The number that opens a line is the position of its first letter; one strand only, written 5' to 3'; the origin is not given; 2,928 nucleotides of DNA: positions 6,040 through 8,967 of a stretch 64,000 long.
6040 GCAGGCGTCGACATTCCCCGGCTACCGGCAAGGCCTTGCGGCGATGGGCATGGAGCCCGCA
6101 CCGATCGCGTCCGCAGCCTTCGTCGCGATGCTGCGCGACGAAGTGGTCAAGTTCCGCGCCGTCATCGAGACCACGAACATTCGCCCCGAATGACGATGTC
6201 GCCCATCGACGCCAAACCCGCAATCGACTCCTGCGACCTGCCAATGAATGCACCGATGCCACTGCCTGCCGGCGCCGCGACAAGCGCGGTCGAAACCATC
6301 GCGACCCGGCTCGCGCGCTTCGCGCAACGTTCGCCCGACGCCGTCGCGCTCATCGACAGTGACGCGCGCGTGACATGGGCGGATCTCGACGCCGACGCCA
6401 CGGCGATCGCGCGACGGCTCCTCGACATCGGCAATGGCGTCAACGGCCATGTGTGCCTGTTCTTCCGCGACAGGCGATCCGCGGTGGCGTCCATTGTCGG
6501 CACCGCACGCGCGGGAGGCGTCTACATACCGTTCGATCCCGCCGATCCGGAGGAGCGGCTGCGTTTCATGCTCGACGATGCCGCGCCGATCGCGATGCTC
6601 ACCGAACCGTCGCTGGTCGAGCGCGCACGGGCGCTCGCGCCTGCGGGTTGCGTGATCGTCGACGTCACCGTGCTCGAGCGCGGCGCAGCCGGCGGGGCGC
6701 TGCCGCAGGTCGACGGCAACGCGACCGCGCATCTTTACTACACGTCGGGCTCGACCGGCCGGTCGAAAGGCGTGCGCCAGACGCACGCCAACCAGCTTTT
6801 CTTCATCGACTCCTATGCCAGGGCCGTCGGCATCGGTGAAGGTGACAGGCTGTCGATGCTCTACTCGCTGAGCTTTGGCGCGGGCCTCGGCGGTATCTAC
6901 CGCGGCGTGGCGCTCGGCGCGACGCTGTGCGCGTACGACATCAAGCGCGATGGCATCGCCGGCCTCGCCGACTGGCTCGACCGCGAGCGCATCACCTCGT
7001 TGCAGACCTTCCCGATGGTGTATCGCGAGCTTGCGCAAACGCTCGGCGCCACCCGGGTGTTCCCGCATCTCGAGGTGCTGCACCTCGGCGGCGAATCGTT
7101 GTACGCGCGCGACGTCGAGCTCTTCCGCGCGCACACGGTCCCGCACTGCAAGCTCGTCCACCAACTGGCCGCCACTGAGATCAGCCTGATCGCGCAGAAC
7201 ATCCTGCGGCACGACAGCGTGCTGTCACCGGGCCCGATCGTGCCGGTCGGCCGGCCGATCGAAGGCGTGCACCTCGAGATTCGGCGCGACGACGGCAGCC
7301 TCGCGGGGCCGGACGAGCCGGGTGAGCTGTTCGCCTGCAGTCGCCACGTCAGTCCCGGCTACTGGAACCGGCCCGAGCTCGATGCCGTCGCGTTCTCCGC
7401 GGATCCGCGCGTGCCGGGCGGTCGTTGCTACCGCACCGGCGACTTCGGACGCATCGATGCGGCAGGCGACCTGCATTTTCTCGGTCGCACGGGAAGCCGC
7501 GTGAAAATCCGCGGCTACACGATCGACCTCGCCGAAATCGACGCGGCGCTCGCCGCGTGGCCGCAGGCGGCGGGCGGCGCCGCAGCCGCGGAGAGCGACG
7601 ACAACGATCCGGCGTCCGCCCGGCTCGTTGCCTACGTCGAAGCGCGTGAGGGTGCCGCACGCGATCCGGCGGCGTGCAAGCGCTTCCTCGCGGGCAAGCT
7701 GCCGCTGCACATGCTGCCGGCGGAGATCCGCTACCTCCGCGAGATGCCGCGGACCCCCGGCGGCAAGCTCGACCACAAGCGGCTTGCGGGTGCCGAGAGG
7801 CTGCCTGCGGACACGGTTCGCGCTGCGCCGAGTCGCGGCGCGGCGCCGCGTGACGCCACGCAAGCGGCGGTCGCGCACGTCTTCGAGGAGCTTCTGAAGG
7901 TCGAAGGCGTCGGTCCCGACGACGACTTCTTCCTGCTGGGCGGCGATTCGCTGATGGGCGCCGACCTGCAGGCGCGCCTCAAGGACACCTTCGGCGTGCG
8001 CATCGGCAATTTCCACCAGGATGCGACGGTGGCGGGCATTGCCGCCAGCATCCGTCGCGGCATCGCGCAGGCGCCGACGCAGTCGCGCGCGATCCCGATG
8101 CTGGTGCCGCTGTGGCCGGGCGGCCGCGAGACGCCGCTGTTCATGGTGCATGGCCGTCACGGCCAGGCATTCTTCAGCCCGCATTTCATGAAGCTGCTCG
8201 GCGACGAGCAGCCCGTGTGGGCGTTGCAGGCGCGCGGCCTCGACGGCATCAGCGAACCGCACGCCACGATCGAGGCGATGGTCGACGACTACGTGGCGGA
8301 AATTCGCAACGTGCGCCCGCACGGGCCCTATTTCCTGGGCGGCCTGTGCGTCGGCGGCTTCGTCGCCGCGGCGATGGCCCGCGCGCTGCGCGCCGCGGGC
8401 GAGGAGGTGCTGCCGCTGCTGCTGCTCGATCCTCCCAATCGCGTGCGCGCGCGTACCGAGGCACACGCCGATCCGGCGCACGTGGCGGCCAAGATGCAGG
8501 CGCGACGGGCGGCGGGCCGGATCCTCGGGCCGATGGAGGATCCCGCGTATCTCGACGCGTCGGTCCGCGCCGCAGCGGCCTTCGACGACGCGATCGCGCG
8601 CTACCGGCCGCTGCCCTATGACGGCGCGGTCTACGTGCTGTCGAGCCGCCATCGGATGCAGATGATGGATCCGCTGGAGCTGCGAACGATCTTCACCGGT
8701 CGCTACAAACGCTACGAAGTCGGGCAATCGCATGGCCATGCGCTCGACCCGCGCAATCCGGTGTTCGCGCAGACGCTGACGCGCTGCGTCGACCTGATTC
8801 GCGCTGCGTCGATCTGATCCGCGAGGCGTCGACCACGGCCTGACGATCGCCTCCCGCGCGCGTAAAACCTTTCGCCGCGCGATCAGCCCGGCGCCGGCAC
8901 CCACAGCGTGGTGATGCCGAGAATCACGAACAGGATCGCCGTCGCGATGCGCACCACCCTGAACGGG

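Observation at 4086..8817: Two Bug-family periplasmic binders translationally coupled to an orphan A-T-TE NRPS-like enzyme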

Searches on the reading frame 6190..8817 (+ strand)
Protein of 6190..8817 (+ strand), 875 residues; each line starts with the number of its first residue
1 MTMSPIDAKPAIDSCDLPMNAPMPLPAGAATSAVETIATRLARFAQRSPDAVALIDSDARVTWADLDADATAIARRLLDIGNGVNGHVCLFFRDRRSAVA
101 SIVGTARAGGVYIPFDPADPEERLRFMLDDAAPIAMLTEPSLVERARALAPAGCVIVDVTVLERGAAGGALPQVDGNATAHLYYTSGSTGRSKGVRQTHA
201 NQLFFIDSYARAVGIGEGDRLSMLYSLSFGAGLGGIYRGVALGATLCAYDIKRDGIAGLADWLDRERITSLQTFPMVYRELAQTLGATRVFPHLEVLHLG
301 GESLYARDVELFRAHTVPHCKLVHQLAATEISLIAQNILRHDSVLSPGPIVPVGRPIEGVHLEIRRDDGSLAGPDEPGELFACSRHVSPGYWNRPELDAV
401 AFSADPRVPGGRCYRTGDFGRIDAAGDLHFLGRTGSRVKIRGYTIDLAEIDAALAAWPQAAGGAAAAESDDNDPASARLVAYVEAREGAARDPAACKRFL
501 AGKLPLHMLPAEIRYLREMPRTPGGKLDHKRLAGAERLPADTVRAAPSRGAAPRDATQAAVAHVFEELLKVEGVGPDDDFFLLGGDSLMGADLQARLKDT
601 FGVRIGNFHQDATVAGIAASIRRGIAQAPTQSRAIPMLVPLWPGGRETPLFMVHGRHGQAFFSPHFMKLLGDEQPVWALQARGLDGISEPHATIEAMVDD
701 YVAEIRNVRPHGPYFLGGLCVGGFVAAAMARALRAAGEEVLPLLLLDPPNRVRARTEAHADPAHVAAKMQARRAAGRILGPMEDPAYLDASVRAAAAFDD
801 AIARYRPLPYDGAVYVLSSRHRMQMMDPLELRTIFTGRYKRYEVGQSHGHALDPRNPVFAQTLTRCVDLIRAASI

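Call 6: search_protein_families(library=pfam, proteins=[window:6190-8817:+], max_evalue=0.01)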
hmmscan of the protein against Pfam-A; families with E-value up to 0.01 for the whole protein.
window:6190-8817:+ (875 aa): 4 families
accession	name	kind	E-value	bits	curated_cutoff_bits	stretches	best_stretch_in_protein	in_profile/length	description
PF00501.34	AMP-binding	-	1.8e-52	178.9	29.9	1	42-392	2-384/384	AMP-binding enzyme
PF00975.26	Thioesterase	-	6.6e-20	72.7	26.4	1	649-825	2-181/226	Thioesterase domain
PF00550.31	PP-binding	-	1.5e-09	38.4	20.8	1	561-605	3-49/67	Phosphopantetheine attachment site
PF13193.12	AMP-binding_C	-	0.0059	17.9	24.5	0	449-526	1-76/76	AMP-binding enzyme C-terminal domain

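Call 11: find_homologous_proteins(query=window:6190-8817:+)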
Query window:6190-8817:+ (875 aa): 901 proteins with E <= 0.001 among 8000 candidates; the best 120 are listed.
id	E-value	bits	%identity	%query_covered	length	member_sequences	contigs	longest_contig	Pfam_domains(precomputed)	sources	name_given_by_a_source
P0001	0.0e+0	1916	100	97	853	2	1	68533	PF00550.32,PF00501.35,PF00975.27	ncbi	ncbi:MAG: AMP-binding protein [Betaproteobacteria bacterium]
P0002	0.0e+0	1331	69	97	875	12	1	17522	PF00550.32,PF00501.35,PF13193.13,PF00975.27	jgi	jgi:amino acid adenylation domain-containing protein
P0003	0.0e+0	1294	68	96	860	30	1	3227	PF00550.32,PF00501.35,PF13193.13,PF00975.27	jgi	jgi:amino acid adenylation domain-containing protein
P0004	0.0e+0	1292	67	97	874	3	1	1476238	PF00550.32,PF00501.35,PF13193.13,PF00975.27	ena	-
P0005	0.0e+0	1286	69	96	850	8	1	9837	PF00550.32,PF00501.35,PF13193.13,PF00975.27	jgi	jgi:acyl-coenzyme A synthetase/AMP-(fatty) acid ligase/thioesterase domain-containing protein/acyl c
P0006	0.0e+0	1267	67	98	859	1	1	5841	PF00550.32,PF00501.35,PF00975.27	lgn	-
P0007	0.0e+0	1191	64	97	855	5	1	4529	PF00550.32,PF00501.35,PF13193.13,PF00975.27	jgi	jgi:acyl-coenzyme A synthetase/AMP-(fatty) acid ligase/thioesterase domain-containing protein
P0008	0.0e+0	1189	65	96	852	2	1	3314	PF00550.32,PF00501.35,PF13193.13,PF00975.27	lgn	-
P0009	0.0e+0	1188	64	96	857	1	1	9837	PF00550.32,PF00501.35,PF13193.13,PF00975.27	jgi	jgi:acyl-CoA synthetase (AMP-forming)/AMP-acid ligase II/thioesterase domain-containing protein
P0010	0.0e+0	1182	63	97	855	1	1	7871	PF00550.32,PF00501.35,PF13193.13,PF00975.27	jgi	jgi:amino acid adenylation domain-containing protein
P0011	0.0e+0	1133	71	80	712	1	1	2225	PF00550.32,PF00501.35,PF13193.13,PF00975.27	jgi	jgi:thioesterase domain-containing protein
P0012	0.0e+0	1113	60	96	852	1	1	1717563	PF00550.32,PF00501.35,PF13193.13,PF00975.27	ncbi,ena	-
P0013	0.0e+0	1063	59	96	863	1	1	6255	PF00550.32,PF00501.35,PF13193.13,PF00975.27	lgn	-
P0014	0.0e+0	1061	59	97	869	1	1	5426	PF00550.32,PF00501.35,PF13193.13,PF00975.27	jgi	jgi:amino acid adenylation domain-containing protein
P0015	0.0e+0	1047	56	96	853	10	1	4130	PF00550.32,PF00501.35,PF13193.13,PF00975.27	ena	-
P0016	0.0e+0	1041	56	96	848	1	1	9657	PF00550.32,PF00501.35,PF13193.13,PF00975.27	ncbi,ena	-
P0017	0.0e+0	1029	56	96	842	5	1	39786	PF00550.32,PF00501.35,PF13193.13,PF00975.27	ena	-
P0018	0.0e+0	1026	56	95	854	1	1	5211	PF00550.32,PF00501.35,PF13193.13,PF00975.27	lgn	-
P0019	0.0e+0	1023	56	96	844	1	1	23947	PF00550.32,PF00501.35,PF13193.13,PF00975.27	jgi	jgi:amino acid adenylation domain-containing protein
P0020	3.7e-298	1010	56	97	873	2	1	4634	PF00550.32,PF00501.35,PF13193.13,PF00975.27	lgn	-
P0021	2.0e-297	1007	55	96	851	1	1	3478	PF00550.32,PF00501.35,PF13193.13,PF00975.27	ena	-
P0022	5.0e-297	1006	55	96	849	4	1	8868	PF00550.32,PF00501.35,PF13193.13,PF00975.27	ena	-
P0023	7.2e-297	1005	56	97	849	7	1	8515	PF00550.32,PF00501.35,PF13193.13,PF00975.27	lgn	-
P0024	2.9e-296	1003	55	97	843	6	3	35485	PF00550.32,PF00501.35,PF13193.13,PF00975.27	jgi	jgi:amino acid adenylation domain-containing protein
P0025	5.5e-296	1002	55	96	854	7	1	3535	PF00550.32,PF00501.35,PF13193.13,PF00975.27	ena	-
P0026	5.7e-296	1002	56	96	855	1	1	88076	PF00550.32,PF00501.35,PF13193.13,PF00975.27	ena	-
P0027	5.0e-295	999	55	97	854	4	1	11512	PF00550.32,PF00501.35,PF13193.13,PF00975.27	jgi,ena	jgi:amino acid adenylation domain-containing protein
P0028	5.4e-294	996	54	96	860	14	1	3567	PF00550.32,PF00501.35,PF13193.13,PF00975.27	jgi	jgi:amino acid adenylation domain-containing protein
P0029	1.6e-293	994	56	97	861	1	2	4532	PF00550.32,PF00501.35,PF13193.13,PF00975.27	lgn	-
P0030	2.1e-293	994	54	96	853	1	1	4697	PF00550.32,PF00501.35,PF13193.13,PF00975.27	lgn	-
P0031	1.5e-292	991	55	97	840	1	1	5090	PF00550.32,PF00501.35,PF13193.13,PF00975.27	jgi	jgi:amino acid adenylation domain-containing protein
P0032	1.7e-292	991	55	96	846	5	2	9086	PF00501.35,PF13193.13,PF00975.27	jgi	-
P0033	2.3e-292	990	55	97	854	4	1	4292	PF00550.32,PF00501.35,PF13193.13,PF00975.27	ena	-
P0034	3.5e-292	990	54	97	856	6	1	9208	PF00550.32,PF00501.35,PF13193.13,PF00975.27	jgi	jgi:amino acid adenylation domain-containing protein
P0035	7.7e-292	989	56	96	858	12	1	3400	PF00550.32,PF00501.35,PF13193.13,PF00975.27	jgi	jgi:amino acid adenylation domain-containing protein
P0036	1.5e-291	988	54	96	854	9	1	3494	PF00550.32,PF00501.35,PF13193.13,PF00975.27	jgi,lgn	-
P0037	2.9e-291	987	56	96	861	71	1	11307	PF00550.32,PF00501.35,PF13193.13,PF00975.27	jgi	jgi:amino acid adenylation domain-containing protein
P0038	1.2e-290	985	54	96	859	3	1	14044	PF00550.32,PF00501.35,PF13193.13,PF00975.27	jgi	jgi:amino acid adenylation domain-containing protein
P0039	1.9e-290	984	56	96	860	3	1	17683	PF00550.32,PF00501.35,PF13193.13,PF00975.27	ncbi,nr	ncbi:MAG TPA: AMP-binding protein [Casimicrobiaceae bacterium]|nr:AMP-binding protein [Casimicrobiac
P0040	4.1e-289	980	55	96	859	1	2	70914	PF00550.32,PF00501.35,PF13193.13,PF00975.27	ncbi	ncbi:MAG: AMP-binding protein [Betaproteobacteria bacterium]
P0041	4.6e-289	979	54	96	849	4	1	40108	PF00550.32,PF00501.35,PF13193.13,PF00975.27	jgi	jgi:amino acid adenylation domain-containing protein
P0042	7.1e-289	979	55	96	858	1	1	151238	PF00550.32,PF00501.35,PF13193.13,PF00975.27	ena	-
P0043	2.0e-288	977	54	96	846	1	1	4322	PF00550.32,PF00501.35,PF13193.13,PF00975.27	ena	-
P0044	2.4e-288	977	54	97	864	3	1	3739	PF00550.32,PF00501.35,PF13193.13,PF00975.27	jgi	-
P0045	7.3e-288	975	54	96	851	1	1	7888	PF00550.32,PF00501.35,PF13193.13,PF00975.27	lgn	-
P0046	1.3e-286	971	54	96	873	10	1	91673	PF00550.32,PF00501.35,PF13193.13,PF00975.27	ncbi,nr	ncbi:MAG TPA: AMP-binding protein [Casimicrobiaceae bacterium]|nr:AMP-binding protein [Casimicrobiac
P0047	1.6e-286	971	53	96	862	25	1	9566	PF00550.32,PF00501.35,PF13193.13,PF00975.27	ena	-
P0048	2.3e-286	971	55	97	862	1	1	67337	PF00550.32,PF00501.35,PF13193.13,PF00975.27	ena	-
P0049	5.7e-284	963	54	96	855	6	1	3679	PF00550.32,PF00501.35,PF13193.13,PF00975.27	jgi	jgi:amino acid adenylation domain-containing protein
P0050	5.0e-283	959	54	96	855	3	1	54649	PF00550.32,PF00501.35,PF13193.13,PF00975.27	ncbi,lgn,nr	ncbi:MAG TPA: AMP-binding protein [Casimicrobiaceae bacterium]|nr:AMP-binding protein [Casimicrobiac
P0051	5.3e-283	959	54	96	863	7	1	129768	PF00550.32,PF00501.35,PF13193.13,PF00975.27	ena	-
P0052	2.1e-282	957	53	96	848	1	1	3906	PF00550.32,PF00501.35,PF13193.13,PF00975.27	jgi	jgi:amino acid adenylation domain-containing protein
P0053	6.3e-282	956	53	97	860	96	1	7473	PF00550.32,PF00501.35,PF13193.13,PF00975.27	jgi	-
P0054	1.7e-281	954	54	96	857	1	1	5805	PF00550.32,PF00501.35,PF13193.13,PF00975.27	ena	-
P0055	2.1e-281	954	54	96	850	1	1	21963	PF00550.32,PF00501.35,PF13193.13,PF00975.27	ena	-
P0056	3.3e-281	953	52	96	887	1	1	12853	PF00550.32,PF00501.35,PF13193.13,PF00975.27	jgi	jgi:amino acid adenylation domain-containing protein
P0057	7.5e-281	952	55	95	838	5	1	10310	PF00550.32,PF00501.35,PF13193.13,PF00975.27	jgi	jgi:amino acid adenylation domain-containing protein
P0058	8.4e-281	952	54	96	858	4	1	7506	PF00501.35,PF13193.13,PF00975.27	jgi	-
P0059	9.3e-281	952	53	97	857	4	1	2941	PF00550.32,PF00501.35,PF13193.13,PF00975.27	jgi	jgi:amino acid adenylation domain-containing protein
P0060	2.0e-280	951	54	96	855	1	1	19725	PF00550.32,PF00501.35,PF13193.13,PF00975.27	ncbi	ncbi:MAG: AMP-binding protein [Candidatus Levyibacteriota bacterium]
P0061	8.4e-280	949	53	97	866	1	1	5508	PF00550.32,PF00501.35,PF13193.13,PF00975.27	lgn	-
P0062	9.4e-280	949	54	96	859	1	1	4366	PF00550.32,PF00501.35,PF13193.13,PF00975.27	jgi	jgi:amino acid adenylation domain-containing protein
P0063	1.2e-279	948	53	96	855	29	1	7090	PF00550.32,PF00501.35,PF13193.13,PF00975.27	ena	-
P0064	9.2e-279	945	53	97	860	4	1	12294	PF00550.32,PF00501.35,PF13193.13,PF00975.27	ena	-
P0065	1.3e-277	942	53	96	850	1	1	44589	PF00550.32,PF00501.35,PF13193.13,PF00975.27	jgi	jgi:amino acid adenylation domain-containing protein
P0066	4.2e-277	940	53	96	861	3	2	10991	PF00550.32,PF00501.35,PF13193.13,PF00975.27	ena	-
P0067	4.8e-277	940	52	97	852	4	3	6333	PF00550.32,PF00501.35,PF13193.13,PF00975.27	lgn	-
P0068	1.3e-276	938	53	96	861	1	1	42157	PF00550.32,PF12697.14,PF00501.35,PF13193.13,PF00975.27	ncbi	-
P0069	1.4e-276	938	52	96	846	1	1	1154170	PF00550.32,PF00501.35,PF13193.13,PF00975.27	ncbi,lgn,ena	-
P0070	3.2e-276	937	51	96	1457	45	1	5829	PF00550.32,PF00501.35,PF13193.13,PF00975.27,PF23024.2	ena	-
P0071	3.3e-276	937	52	96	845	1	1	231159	PF00550.32,PF00501.35,PF13193.13,PF00975.27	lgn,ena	-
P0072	5.5e-276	936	54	96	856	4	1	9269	PF00550.32,PF00501.35,PF13193.13,PF00975.27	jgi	-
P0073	9.0e-276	935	52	96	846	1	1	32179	PF00550.32,PF00501.35,PF13193.13,PF00975.27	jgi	jgi:amino acid adenylation domain-containing protein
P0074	1.1e-274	932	52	96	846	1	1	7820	PF00550.32,PF00501.35,PF13193.13,PF00975.27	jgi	jgi:amino acid adenylation domain-containing protein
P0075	1.3e-274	932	53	96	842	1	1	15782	PF00550.32,PF00501.35,PF13193.13,PF00975.27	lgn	-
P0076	4.4e-274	930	53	97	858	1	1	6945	PF00550.32,PF00501.35,PF13193.13,PF00975.27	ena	-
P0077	2.0e-271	921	53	96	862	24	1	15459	PF00550.32,PF00501.35,PF13193.13,PF00975.27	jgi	jgi:amino acid adenylation domain-containing protein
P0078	3.0e-271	921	52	97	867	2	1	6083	PF00550.32,PF00501.35,PF13193.13,PF00975.27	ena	-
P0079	3.5e-270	917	53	96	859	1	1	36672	PF00550.32,PF00501.35,PF13193.13,PF00975.27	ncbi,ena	-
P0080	8.2e-267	906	51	96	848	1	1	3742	PF00550.32,PF00501.35,PF13193.13,PF00975.27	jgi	jgi:amino acid adenylation domain-containing protein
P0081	2.7e-265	901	53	96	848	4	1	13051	PF00550.32,PF00501.35,PF13193.13,PF00975.27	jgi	jgi:amino acid adenylation domain-containing protein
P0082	2.1e-264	898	52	96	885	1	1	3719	PF00550.32,PF00501.35,PF13193.13,PF00975.27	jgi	jgi:amino acid adenylation domain-containing protein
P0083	3.1e-264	897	52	96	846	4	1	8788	PF00550.32,PF00501.35,PF13193.13,PF00975.27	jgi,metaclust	metaclust:\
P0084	7.8e-263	893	51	97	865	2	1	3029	PF00550.32,PF00501.35,PF13193.13,PF00975.27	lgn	-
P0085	3.3e-262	891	51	96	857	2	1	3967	PF00550.32,PF00501.35,PF13193.13,PF00975.27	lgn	-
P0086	4.8e-262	890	52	96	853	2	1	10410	PF00550.32,PF00501.35,PF13193.13,PF00975.27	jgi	jgi:amino acid adenylation domain-containing protein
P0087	5.6e-262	890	52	96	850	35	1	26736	PF00550.32,PF12697.14,PF00501.35,PF13193.13,PF00975.27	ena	-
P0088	6.4e-262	890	53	93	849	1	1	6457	PF00550.32,PF00501.35,PF13193.13,PF00975.27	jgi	jgi:amino acid adenylation domain-containing protein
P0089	2.5e-260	884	51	96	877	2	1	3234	PF00550.32,PF00501.35,PF13193.13,PF00975.27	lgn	-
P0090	7.0e-260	883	51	96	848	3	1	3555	PF00550.32,PF00501.35,PF13193.13,PF00975.27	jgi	jgi:amino acid adenylation domain-containing protein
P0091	7.6e-260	883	51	96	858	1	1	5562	PF00550.32,PF00501.35,PF13193.13,PF00975.27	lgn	-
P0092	4.3e-259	880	52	96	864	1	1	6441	PF00550.32,PF00501.35,PF13193.13,PF00975.27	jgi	jgi:amino acid adenylation domain-containing protein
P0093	4.6e-259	880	51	96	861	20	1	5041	PF00550.32,PF00501.35,PF13193.13,PF00975.27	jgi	jgi:amino acid adenylation domain-containing protein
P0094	1.5e-258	878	51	96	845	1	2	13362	PF00550.32,PF00501.35,PF13193.13,PF00975.27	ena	-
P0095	2.4e-258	878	51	96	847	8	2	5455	PF00550.32,PF00501.35,PF13193.13,PF00975.27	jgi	jgi:amino acid adenylation domain-containing protein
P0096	3.0e-258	878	52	96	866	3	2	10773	PF00550.32,PF00501.35,PF13193.13,PF00975.27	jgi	-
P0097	3.6e-258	877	51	96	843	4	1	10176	PF00550.32,PF00501.35,PF13193.13,PF00975.27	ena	-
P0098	1.8e-257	875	51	96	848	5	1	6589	PF00550.32,PF00501.35,PF13193.13,PF00975.27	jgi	jgi:amino acid adenylation domain-containing protein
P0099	2.1e-257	875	51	96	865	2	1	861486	PF00550.32,PF00501.35,PF13193.13,PF00975.27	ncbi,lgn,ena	-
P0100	8.3e-257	873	52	96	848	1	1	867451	PF00550.32,PF00501.35,PF13193.13,PF00975.27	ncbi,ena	-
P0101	3.6e-256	871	51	96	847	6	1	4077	PF00550.32,PF00501.35,PF13193.13,PF00975.27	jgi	jgi:amino acid adenylation domain-containing protein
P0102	7.4e-256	870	51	96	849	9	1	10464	PF00550.32,PF00501.35,PF13193.13,PF00975.27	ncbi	ncbi:MAG TPA: AMP-binding protein [Casimicrobiaceae bacterium]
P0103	1.5e-255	869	50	96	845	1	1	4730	PF00550.32,PF00501.35,PF13193.13,PF00975.27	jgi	jgi:amino acid adenylation domain-containing protein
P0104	1.6e-255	868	51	94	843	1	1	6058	PF00550.32,PF00501.35,PF13193.13,PF00975.27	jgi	jgi:amino acid adenylation domain-containing protein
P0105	2.0e-255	868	51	97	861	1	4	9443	PF00550.32,PF00501.35,PF13193.13,PF00975.27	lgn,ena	-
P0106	3.4e-255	867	50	96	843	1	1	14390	PF00550.32,PF00501.35,PF13193.13,PF00975.27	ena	-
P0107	6.5e-255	866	52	96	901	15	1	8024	PF00550.32,PF00501.35,PF13193.13,PF00975.27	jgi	-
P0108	2.0e-253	862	50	95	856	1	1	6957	PF00550.32,PF00501.35,PF13193.13,PF00975.27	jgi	jgi:amino acid adenylation domain-containing protein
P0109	2.5e-253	861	50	96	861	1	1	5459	PF00550.32,PF00501.35,PF13193.13,PF00975.27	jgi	-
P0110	1.8e-252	858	50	96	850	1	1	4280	PF00550.32,PF00501.35,PF13193.13,PF00975.27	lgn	-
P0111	7.6e-252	856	49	96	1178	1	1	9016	PF13469.13,PF00550.32,PF02810.22,PF00501.35,PF13193.13,PF00975.27,PF00685.34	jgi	jgi:amino acid adenylation domain-containing protein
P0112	2.9e-251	854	50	97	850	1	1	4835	PF00550.32,PF00501.35,PF13193.13,PF00975.27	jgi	jgi:amino acid adenylation domain-containing protein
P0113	3.6e-251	854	50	96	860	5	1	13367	PF00550.32,PF00501.35,PF13193.13,PF00975.27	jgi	jgi:amino acid adenylation domain-containing protein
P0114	1.1e-250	852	50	96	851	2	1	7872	PF00550.32,PF00501.35,PF13193.13,PF00975.27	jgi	jgi:amino acid adenylation domain-containing protein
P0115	1.1e-250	852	50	95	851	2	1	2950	PF00550.32,PF00501.35,PF13193.13,PF00975.27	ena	-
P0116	3.7e-250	851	50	96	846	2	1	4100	PF00550.32,PF00501.35,PF13193.13,PF00975.27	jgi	jgi:amino acid adenylation domain-containing protein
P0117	4.4e-250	851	50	96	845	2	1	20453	PF00550.32,PF00501.35,PF13193.13,PF00975.27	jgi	jgi:amino acid adenylation domain-containing protein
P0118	6.8e-250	850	52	96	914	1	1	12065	PF00550.32,PF00501.35,PF13193.13,PF00975.27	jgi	jgi:amino acid adenylation domain-containing protein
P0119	6.8e-250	850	50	96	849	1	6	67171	PF00550.32,PF00501.35,PF13193.13,PF00975.27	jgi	jgi:amino acid adenylation domain-containing protein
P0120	7.4e-250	850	49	96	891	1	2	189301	PF00550.32,PF00501.35,PF13193.13,PF00975.27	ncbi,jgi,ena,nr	ncbi:MAG TPA: AMP-binding protein [Casimicrobiaceae bacterium]|nr:AMP-binding protein [Casimicrobiac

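Call 12: search_protein_families(library=ncbifam, proteins=[window:6190-8817:+], max_evalue=0.001)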
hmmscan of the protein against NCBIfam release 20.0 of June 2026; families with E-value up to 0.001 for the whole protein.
window:6190-8817:+ (875 aa): 98 families (the best 25 are shown)
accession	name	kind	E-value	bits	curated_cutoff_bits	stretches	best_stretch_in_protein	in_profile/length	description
TIGR01733.1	AA-adenyl-dom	subfamily_domain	1.3e-75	254.8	317.4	1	62-459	1-403/409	amino acid adenylation domain-containing protein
NF038078.1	NRPS_MxcG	equivalog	1.3e-72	244.7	2300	1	29-630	450-1050/1442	myxochelin non-ribosomal peptide synthetase MxcG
NF004282.0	PRK05691.1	subfamily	1.9e-68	229.9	4090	1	29-604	1125-1686/4334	non-ribosomal peptide synthase/polyketide synthase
NF007605.2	PRK10252.1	equivalog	1.6e-67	228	2400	1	34-773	453-1194/1292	enterobactin non-ribosomal peptide synthetase EntF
NF047350.1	aureusi_NRPS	equivalog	1.4e-63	214.6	2500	1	33-620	1432-1989/2373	aureusimine non-ribosomal peptide synthetase AusA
NF041803.1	NRPS_SolG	exception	2.8e-63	213.9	2200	1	45-619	571-1153/1163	solanimycin non-ribosomal peptide synthetase SolG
TIGR03098.1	ligase_PEP_1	hypoth_equivalog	2.5e-51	174.7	592.35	1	41-533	6-515/517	acyl-CoA ligase (AMP-forming), exosortase A system-associated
NF003417.0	PRK04813.1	subfamily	6e-46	157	476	1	36-533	4-500/505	D-alanine--poly(phosphoribitol) ligase subunit DltA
NF004837.0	PRK06187.1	subfamily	1.2e-45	155.8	476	1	34-532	7-518/531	long-chain-fatty-acid--CoA ligase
TIGR01734.1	D-ala-DACP-lig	equivalog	2.7e-44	151.6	559.85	1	38-534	3-500/504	D-alanine--poly(phosphoribitol) ligase subunit DltA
NF005858.0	PRK07787.1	subfamily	9.4e-37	126.5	575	1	48-533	16-469/471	acyl-CoA synthetase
NF002966.0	PRK03640.1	equivalog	8.4e-32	110.4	556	1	37-533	4-477/483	o-succinylbenzoate--CoA ligase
TIGR03443.1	alpha_am_amid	equivalog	9e-32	109.5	1030.1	3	411-467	677-733/1390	L-aminoadipate-semialdehyde dehydrogenase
NF004822.0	PRK06178.1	equivalog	2.6e-31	108.8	782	2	342-533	383-564/571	acyl-CoA synthetase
NF005676.0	PRK07470.1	equivalog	6.9e-31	107.4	774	1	33-532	18-525/544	acyl-CoA synthetase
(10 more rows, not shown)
